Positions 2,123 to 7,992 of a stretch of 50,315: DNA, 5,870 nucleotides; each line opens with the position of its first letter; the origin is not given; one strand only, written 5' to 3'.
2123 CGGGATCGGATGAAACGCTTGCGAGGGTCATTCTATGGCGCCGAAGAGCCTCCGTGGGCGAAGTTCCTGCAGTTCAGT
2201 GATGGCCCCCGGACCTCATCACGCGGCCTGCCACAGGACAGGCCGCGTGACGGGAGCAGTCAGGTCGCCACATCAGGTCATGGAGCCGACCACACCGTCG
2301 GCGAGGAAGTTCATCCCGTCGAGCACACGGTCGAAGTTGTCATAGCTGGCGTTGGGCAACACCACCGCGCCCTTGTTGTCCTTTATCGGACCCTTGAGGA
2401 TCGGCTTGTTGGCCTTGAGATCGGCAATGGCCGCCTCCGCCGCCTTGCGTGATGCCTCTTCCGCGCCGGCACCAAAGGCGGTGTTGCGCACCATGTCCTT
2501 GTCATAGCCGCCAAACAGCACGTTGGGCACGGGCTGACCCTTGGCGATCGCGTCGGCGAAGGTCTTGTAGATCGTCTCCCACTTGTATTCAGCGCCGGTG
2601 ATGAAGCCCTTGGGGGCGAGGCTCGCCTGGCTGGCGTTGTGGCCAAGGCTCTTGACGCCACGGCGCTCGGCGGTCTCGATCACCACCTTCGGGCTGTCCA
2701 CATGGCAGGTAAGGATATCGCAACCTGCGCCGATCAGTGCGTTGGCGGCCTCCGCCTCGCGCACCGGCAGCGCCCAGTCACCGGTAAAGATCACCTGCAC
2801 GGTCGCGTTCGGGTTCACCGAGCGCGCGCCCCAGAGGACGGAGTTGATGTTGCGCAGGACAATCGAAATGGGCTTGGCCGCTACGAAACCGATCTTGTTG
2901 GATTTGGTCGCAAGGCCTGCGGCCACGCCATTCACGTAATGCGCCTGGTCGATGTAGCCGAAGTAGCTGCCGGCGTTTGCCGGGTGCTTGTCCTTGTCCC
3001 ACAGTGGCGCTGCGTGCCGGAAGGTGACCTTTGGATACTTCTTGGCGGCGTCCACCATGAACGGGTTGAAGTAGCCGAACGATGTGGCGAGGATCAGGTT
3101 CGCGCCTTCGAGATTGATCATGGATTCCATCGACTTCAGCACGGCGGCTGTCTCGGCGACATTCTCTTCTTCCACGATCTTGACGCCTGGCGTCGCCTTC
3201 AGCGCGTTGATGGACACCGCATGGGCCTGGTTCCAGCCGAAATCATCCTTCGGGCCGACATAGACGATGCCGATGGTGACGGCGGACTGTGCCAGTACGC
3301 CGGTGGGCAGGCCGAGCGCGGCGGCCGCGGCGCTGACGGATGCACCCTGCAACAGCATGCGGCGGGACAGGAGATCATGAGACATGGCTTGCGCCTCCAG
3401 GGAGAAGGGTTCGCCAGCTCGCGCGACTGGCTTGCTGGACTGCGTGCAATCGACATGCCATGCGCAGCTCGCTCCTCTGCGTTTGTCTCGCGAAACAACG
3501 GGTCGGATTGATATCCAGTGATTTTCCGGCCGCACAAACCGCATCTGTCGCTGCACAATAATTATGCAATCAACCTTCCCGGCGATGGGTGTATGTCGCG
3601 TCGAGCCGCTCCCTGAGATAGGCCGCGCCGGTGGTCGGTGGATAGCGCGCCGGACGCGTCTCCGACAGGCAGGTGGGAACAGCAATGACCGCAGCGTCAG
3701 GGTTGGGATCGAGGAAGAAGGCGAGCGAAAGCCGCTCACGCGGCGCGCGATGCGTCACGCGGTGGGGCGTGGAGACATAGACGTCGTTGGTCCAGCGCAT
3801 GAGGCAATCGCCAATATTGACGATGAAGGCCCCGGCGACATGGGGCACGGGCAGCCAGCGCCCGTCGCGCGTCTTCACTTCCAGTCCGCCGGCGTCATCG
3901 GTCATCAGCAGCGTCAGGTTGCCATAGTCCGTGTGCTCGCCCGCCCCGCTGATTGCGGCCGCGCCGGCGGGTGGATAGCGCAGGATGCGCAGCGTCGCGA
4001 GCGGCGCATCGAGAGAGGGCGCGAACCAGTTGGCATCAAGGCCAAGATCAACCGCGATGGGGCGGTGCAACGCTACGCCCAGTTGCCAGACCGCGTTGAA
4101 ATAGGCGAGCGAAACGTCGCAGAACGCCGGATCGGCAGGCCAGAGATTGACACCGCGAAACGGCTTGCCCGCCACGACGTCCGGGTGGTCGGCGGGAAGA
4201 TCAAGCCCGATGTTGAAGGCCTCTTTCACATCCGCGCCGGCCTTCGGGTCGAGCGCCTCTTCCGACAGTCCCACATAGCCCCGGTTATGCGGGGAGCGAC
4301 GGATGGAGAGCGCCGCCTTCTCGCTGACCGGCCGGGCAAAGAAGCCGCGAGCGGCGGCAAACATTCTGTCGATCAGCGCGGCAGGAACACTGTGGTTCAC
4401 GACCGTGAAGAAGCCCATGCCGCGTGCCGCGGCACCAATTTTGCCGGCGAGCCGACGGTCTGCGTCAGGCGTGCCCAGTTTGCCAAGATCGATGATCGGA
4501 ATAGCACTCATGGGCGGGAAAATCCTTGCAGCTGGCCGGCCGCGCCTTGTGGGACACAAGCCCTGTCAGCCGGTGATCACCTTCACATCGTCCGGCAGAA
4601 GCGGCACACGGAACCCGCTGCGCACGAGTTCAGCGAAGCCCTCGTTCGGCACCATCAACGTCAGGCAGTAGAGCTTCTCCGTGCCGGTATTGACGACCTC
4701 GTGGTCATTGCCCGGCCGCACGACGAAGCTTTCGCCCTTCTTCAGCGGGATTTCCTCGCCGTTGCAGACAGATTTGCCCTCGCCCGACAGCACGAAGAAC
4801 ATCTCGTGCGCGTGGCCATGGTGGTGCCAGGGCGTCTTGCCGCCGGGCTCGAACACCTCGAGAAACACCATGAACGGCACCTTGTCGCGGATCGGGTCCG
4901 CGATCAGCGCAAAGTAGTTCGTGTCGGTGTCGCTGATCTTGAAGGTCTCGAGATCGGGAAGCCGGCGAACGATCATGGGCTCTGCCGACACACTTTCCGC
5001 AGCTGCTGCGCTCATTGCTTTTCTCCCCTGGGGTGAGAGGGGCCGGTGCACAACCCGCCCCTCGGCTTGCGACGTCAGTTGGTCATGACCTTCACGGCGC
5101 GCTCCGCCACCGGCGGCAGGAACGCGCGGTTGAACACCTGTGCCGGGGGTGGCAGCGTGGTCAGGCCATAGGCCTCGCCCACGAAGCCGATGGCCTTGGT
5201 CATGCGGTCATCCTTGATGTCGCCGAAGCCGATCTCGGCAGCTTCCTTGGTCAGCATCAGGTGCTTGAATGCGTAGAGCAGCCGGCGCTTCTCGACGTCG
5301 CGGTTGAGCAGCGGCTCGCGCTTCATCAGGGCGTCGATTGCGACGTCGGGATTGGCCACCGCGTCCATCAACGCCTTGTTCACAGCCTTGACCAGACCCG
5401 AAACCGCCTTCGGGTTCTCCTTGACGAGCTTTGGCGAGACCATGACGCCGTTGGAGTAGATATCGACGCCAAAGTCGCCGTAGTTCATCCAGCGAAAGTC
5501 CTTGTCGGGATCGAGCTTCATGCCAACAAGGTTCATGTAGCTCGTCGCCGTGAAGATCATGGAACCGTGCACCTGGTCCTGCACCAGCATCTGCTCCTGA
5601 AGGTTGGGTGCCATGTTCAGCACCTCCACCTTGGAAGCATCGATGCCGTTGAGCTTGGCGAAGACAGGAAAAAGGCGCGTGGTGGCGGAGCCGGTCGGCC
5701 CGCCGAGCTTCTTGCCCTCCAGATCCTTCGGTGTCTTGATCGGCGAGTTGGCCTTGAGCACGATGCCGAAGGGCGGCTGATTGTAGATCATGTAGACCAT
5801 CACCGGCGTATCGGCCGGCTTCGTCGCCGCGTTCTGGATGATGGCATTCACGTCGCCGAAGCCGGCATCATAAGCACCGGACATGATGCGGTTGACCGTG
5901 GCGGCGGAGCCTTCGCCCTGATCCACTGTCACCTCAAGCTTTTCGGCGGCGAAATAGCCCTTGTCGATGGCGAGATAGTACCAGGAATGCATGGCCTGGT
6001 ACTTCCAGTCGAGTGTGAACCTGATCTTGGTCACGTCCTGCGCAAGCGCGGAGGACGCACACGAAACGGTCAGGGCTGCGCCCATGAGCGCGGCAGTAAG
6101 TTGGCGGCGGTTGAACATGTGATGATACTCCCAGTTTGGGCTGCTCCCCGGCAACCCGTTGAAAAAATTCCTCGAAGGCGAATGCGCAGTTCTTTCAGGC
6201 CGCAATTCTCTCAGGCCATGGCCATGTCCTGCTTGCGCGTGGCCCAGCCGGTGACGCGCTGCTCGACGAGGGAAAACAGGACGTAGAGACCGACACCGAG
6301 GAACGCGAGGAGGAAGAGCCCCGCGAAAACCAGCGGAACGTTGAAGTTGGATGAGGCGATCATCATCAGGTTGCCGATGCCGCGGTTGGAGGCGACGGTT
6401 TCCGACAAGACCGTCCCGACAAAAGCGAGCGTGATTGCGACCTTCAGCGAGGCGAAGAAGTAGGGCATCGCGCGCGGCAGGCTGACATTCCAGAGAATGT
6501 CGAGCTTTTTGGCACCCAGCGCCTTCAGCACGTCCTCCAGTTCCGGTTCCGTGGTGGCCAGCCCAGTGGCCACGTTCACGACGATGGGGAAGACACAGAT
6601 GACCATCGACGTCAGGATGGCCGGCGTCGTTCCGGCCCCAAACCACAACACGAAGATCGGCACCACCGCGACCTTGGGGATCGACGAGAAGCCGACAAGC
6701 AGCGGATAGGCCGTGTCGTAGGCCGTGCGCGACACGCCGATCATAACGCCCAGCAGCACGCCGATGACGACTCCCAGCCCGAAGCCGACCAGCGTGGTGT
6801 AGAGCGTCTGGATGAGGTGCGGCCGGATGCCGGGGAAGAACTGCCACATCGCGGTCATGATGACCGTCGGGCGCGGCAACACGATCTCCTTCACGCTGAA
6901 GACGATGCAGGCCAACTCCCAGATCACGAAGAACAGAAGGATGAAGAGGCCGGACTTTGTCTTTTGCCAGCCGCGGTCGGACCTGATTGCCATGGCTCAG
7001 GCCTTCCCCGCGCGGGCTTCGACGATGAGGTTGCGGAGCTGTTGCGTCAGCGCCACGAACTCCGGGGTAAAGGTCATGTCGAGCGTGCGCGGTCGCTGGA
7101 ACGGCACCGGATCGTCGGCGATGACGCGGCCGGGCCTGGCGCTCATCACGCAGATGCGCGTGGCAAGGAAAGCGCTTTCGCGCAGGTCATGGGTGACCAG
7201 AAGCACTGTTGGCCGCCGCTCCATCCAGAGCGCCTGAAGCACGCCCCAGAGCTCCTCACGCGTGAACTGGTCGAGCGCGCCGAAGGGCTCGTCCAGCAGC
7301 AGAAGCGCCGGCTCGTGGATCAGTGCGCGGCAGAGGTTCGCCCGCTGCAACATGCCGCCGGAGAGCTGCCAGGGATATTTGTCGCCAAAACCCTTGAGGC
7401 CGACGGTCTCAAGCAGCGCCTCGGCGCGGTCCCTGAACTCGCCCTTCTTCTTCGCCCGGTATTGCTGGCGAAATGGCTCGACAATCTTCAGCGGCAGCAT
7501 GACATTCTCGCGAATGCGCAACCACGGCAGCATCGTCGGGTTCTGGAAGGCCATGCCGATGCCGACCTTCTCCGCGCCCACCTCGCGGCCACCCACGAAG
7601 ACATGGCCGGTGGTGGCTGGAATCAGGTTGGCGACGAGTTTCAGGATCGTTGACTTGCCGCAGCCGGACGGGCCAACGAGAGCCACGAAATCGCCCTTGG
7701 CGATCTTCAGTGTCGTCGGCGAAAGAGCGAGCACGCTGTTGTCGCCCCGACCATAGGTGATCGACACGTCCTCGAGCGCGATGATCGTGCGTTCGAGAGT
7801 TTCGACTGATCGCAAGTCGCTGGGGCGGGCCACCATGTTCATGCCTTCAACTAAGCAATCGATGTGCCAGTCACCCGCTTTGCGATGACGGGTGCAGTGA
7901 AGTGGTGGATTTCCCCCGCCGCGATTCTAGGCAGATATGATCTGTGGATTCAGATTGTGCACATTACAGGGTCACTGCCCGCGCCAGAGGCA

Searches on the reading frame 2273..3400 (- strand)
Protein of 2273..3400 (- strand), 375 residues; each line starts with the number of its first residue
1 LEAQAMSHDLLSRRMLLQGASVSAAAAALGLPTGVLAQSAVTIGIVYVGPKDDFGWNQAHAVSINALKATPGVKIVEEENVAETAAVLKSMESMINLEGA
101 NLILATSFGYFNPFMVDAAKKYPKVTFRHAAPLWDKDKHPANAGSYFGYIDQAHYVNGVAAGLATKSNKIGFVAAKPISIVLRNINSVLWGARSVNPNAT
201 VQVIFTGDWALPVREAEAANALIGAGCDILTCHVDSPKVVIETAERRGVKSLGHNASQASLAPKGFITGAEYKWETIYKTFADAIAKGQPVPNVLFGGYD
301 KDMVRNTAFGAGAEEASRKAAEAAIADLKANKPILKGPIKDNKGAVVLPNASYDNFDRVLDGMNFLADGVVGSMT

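Call 9: search_protein_families(library=ncbifam, proteins=[window:2273-3400:-])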
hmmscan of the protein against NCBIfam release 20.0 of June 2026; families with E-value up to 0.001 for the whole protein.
window:2273-3400:- (375 aa): 1 family
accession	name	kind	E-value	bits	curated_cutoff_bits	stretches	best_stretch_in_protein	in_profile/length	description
NF047927.1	ABC_BMP_B6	equivalog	3.8e-10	39.4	400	1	43-230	5-188/314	putative B6 ABC transporter substrate-binding protein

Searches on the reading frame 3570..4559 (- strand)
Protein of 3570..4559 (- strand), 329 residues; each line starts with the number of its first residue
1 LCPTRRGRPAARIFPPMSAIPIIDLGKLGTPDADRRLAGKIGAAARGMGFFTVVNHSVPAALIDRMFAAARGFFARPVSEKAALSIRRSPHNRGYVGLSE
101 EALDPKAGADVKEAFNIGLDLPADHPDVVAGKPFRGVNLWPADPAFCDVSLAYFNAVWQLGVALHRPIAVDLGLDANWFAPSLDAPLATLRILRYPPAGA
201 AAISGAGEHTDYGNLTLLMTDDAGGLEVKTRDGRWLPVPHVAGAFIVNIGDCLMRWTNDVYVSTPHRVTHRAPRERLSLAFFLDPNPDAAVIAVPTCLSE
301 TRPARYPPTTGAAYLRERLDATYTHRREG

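Call 61: search_protein_families(library=pfam, proteins=[window:3570-4559:-])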
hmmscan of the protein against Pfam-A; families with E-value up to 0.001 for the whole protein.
window:3570-4559:- (329 aa): 2 families
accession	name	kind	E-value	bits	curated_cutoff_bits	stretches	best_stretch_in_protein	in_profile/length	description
PF14226.12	DIOX_N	-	2.9e-31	109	27.3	1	20-142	1-116/117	non-haem dioxygenase in morphine synthesis N-terminal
PF03171.26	2OG-FeII_Oxy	-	5.6e-22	78.4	23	1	193-285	7-101/101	2OG-Fe(II) oxygenase superfamily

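Call 67: search_solved_structures(query=window:3570-4559:-, max_evalue=1e-10)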
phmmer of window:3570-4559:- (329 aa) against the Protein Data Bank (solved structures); distinct sequences matched with E-value up to 1e-10: 68 (the best 60 are shown).
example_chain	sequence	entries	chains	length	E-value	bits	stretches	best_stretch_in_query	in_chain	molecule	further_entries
9ovh_A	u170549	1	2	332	2.7e-63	217.6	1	16-296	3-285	2-oxoglutarate-dependent ethylene/succinate-forming enzyme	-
6jyv_A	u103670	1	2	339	1.5e-53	185.5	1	19-292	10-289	Probable iron/ascorbate oxidoreductase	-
3oox_A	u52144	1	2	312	1.4e-40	143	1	35-319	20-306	putative 2OG-Fe(II) oxygenase family protein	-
9ig3_A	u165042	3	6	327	9.4e-35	123.8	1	36-289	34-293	2-oxoglutarate-dependent dioxygenase traH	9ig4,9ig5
5c3p_A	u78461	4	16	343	2.1e-34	122.6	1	19-325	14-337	Thymine dioxygenase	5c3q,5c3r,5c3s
9l50_A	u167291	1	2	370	4.3e-34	121.6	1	13-291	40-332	ring expansion oxygenase SpoC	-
9l51_A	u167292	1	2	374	4.4e-34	121.6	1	13-291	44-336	ring expansion oxygenase SpoC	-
6xjj_A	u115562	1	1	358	8.3e-34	120.7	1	25-288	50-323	2-oxoglutarate-dependent dioxygenase tropC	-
9l52_A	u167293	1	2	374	2.7e-33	119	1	13-291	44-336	ring expansion oxygenase SpoC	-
6lsv_A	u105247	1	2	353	8.6e-32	114.1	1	14-314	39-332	Probable 2-oxoglutarate-dependent dioxygenase At5g05600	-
9gi5_A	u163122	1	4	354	9e-31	110.7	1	19-310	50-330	Os06g0176700 protein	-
8x6q_A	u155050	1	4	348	8.3e-30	107.5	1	19-310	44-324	HPPD Inhibitor Sensitive 1-like 1 protein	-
8x7d_A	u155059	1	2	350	8.4e-30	107.5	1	19-310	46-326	HPPD Inhibitor Sensitive 1-like 1 protein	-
4xae_A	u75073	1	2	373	1.4e-29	106.8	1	202-302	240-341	Feruloyl CoA ortho-hydroxylase 1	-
5c3o_A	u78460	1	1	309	3.4e-29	105.5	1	19-287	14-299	Thymine dioxygenase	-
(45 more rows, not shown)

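Call 74: search_protein_families(library=ncbifam, proteins=[window:3570-4559:-], max_evalue=0.00001)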
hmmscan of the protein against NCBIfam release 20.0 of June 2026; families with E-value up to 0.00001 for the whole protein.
window:3570-4559:- (329 aa): 0 families

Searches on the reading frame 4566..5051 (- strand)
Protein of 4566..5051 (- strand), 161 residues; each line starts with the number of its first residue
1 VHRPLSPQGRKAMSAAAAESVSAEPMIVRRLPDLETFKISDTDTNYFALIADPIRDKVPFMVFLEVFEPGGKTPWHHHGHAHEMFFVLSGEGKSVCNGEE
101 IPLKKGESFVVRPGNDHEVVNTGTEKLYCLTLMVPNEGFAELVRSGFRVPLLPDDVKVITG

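Call 61: search_protein_families(library=pfam, proteins=[window:4566-5051:-])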
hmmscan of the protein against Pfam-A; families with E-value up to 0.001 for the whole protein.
window:4566-5051:- (161 aa): 6 families
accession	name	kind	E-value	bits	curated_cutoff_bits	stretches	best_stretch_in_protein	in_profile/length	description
PF07883.17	Cupin_2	-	5.7e-20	71.3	27.2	1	64-131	2-68/70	Cupin domain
PF02311.25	AraC_binding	-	9.8e-07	29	21.1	1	70-143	13-85/135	AraC-like ligand binding domain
PF00190.28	Cupin_1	-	7.9e-06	26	22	1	62-132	36-113/151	Cupin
PF05899.18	Cupin_3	-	0.00015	21.8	23.5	1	71-115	17-60/74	EutQ-like cupin domain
PF01050.24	MannoseP_isomer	-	0.00079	20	23.6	0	67-127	35-95/116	Mannose-6-phosphate isomerase C-terminal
PF02041.22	Auxin_BP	-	0.00086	19.5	21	0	61-128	45-121/167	Auxin binding protein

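Call 74: search_protein_families(library=ncbifam, proteins=[window:4566-5051:-], max_evalue=0.00001)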
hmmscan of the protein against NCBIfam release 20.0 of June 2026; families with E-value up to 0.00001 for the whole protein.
window:4566-5051:- (161 aa): 0 families

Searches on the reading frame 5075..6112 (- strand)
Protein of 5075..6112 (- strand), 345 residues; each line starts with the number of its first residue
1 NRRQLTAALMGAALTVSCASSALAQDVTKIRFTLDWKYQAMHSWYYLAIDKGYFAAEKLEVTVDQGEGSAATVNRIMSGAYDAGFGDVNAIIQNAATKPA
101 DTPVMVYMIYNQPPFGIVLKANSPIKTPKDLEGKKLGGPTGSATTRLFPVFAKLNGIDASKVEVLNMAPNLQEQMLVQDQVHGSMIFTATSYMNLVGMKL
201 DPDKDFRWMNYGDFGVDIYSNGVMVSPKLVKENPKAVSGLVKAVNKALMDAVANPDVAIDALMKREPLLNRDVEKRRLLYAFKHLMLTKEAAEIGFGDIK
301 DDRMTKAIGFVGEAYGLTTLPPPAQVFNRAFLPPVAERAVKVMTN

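Call 9: search_protein_families(library=ncbifam, proteins=[window:5075-6112:-])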
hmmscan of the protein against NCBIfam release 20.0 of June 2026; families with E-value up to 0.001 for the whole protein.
window:5075-6112:- (345 aa): 4 families
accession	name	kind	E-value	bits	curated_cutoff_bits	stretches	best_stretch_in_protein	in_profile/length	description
TIGR01728.1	SsuA_fam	subfamily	1.1e-17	64.2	163.5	1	38-285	5-250/290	aliphatic sulfonate ABC transporter substrate-binding protein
TIGR02122.1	TRAP_TAXI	subfamily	1.4e-09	37.3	84.35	1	56-186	57-196/320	TAXI family TRAP transporter solute-binding subunit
TIGR01729.1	taurine_ABC_bnd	equivalog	6.1e-08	32.4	304.25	1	59-257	25-219/300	taurine ABC transporter substrate-binding protein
NF008553.0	PRK11480.1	equivalog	4.9e-05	22.7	490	1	70-259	62-243/320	taurine ABC transporter substrate-binding protein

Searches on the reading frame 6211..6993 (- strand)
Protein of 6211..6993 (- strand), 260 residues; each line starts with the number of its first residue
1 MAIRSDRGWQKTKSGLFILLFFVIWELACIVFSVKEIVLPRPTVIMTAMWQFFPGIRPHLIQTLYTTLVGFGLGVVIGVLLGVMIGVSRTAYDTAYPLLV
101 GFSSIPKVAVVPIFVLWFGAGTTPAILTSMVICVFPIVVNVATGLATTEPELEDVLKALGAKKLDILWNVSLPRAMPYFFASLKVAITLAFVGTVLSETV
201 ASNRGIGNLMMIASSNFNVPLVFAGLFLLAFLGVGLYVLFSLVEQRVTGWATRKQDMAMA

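Call 9: search_protein_families(library=ncbifam, proteins=[window:6211-6993:-])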
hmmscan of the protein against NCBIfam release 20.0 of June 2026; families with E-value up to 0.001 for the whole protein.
window:6211-6993:- (260 aa): 11 families
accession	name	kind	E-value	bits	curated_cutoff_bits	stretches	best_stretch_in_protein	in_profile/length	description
NF040733.1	ABC_perm_U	equivalog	1.2e-31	110.1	295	1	16-251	13-249/251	ABC transporter permease subunit SaoP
NF008470.0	PRK11365.1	equivalog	1.5e-24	86.9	347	1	22-250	22-252/263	aliphatic sulfonate ABC transporter permease SsuC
TIGR01183.1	ntrB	equivalog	2.1e-23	83.1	209.05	1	60-236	19-195/202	nitrate ABC transporter permease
NF007545.0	PRK10160.1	equivalog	9.3e-21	74.4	342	1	34-254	47-274/275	taurine ABC transporter permease TauC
TIGR03416.1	ABC_choXWV_perm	equivalog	4.7e-14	52.5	363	1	44-226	72-254/267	choline ABC transporter permease subunit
NF008196.0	PRK10952.1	equivalog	3.3e-10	39.3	439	1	23-222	117-307/356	glycine betaine/L-proline ABC transporter permease ProW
TIGR01097.1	PhnE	equivalog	1.6e-07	31.1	216.7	1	23-189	18-194/252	phosphonate ABC transporter, permease protein PhnE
NF040839.1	tungstate_WtpB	equivalog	7.5e-05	22.5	340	1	123-180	125-183/251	tungstate ABC transporter permease WtpB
NF006939.0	PRK09421.1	equivalog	0.00022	20.7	262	1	111-185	82-156/230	molybdate ABC transporter permease subunit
TIGR03255.1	PhnV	equivalog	0.00038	20.2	358.7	1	103-191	115-210/270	2-aminoethylphosphonate ABC transport system, membrane component PhnV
NF007047.0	PRK09500.1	equivalog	0.00089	18.9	326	1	116-202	122-208/257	spermidine/putrescine ABC transporter permease PotC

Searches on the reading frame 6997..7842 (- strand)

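Call 9: search_protein_families(library=ncbifam, proteins=[window:6997-7842:-])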
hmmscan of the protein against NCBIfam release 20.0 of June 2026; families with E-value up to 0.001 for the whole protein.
window:6997-7842:- (281 aa): 185 families (the best 25 are shown)
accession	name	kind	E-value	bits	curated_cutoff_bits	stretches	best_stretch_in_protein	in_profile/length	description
NF040729.1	ABC_ATP_SaoA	equivalog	3e-54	184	360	1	22-272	3-242/248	ABC transporter ATP-binding protein SaoA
NF008421.0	PRK11248.1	equivalog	4.4e-54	183.7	357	1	38-250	15-219/255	taurine ABC transporter ATP-binding subunit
TIGR01184.1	ntrCD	subfamily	4.4e-51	173.7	291.8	1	44-269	5-226/230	nitrate ABC transporter ATP-binding protein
NF008420.0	PRK11247.1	equivalog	5.7e-51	173.1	395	1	19-254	11-226/257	aliphatic sulfonates ABC transporter ATP-binding protein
TIGR03265.1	PhnT2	equivalog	1.6e-47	162.4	457.7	1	36-267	16-239/353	putative 2-aminoethylphosphonate ABC transporter ATP-binding protein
TIGR00968.1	3a0106s01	subfamily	7.3e-47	159.9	342.75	1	22-235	2-206/237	sulfate ABC transporter ATP-binding protein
TIGR01186.1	proV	subfamily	1.9e-43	149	326.6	1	39-235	8-205/363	betaine/proline/choline family ABC transporter ATP-binding protein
TIGR03258.1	PhnT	equivalog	4.1e-41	141.2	499.15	1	21-243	9-221/359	2-aminoethylphosphonate ABC transport system ATP-binding subunit PhnT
NF008653.0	PRK11650.1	subfamily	1.3e-40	139.6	432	1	21-237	4-212/357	sn-glycerol-3-phosphate ABC transporter ATP-binding protein UgpC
NF008105.0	PRK10851.1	equivalog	2e-40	138.6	502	1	39-236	17-213/362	sulfate/thiosulfate ABC transporter ATP-binding protein CysA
TIGR01187.1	potA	subfamily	4.5e-40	137.7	355.6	1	55-244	1-183/325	polyamine ABC transporter ATP-binding protein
NF040933.2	ABC_arch_GlcV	equivalog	6.4e-40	137.1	450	1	21-234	3-216/357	glucose ABC transporter ATP-binding protein GlcV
NF006987.0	PRK09452.1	equivalog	2.7e-39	134.9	482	1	14-240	11-226/378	spermidine/putrescine ABC transporter ATP-binding protein PotA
NF008513.0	PRK11432.1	equivalog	3e-37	128.3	496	1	22-235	8-212/351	ferric ABC transporter ATP-binding protein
TIGR02673.1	FtsE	equivalog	1.2e-36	126.5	264.85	1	20-233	1-210/214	cell division ATP-binding protein FtsE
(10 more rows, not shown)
